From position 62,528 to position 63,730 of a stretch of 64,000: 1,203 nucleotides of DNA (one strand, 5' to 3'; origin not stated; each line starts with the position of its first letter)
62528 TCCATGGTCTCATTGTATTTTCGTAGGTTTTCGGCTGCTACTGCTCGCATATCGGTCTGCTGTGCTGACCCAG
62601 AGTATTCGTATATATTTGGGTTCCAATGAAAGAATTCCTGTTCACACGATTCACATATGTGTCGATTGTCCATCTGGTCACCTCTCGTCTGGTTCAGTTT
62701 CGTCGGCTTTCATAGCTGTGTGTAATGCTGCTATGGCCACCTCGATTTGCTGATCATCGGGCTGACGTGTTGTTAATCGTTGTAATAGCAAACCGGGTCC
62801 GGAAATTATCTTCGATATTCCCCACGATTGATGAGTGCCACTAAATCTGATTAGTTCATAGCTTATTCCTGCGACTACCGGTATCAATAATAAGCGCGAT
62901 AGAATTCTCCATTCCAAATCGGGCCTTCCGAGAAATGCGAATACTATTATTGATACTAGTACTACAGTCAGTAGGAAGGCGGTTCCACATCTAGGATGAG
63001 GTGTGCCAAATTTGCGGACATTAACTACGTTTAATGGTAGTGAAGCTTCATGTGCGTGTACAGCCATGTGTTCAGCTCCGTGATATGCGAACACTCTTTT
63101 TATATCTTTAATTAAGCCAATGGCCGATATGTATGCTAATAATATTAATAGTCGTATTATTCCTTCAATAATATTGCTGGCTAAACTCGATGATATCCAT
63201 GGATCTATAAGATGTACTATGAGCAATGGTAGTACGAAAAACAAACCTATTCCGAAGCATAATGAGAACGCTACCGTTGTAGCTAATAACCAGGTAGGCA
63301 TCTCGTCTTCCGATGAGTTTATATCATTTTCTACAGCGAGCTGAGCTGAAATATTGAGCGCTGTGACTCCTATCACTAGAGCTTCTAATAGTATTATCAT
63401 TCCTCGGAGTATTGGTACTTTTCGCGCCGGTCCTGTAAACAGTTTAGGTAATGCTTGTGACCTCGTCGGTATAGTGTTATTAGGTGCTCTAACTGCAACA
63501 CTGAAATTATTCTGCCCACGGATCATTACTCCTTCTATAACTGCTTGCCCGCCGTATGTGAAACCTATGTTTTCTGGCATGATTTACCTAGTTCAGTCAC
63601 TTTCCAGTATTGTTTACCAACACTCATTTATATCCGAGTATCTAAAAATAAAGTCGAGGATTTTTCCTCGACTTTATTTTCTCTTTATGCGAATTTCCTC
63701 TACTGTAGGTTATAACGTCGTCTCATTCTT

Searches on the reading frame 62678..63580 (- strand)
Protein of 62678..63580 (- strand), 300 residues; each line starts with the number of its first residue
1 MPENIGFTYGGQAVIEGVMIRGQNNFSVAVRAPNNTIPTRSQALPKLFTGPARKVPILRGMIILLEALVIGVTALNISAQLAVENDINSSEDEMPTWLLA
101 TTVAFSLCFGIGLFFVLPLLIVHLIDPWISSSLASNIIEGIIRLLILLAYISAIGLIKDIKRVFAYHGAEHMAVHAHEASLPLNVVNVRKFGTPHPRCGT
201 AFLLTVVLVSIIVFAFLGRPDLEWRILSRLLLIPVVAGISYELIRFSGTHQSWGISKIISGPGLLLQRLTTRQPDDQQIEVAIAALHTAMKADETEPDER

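Call 87: search_protein_families(library=pfam, proteins=[window:62678-63580:-], max_evalue=0.001)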
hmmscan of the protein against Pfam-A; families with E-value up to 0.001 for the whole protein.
window:62678-63580:- (300 aa): 1 family
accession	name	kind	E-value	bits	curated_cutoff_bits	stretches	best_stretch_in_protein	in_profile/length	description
PF07136.16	DUF1385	-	2.6e-83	279.3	22.1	1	55-291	1-226/227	Protein of unknown function (DUF1385)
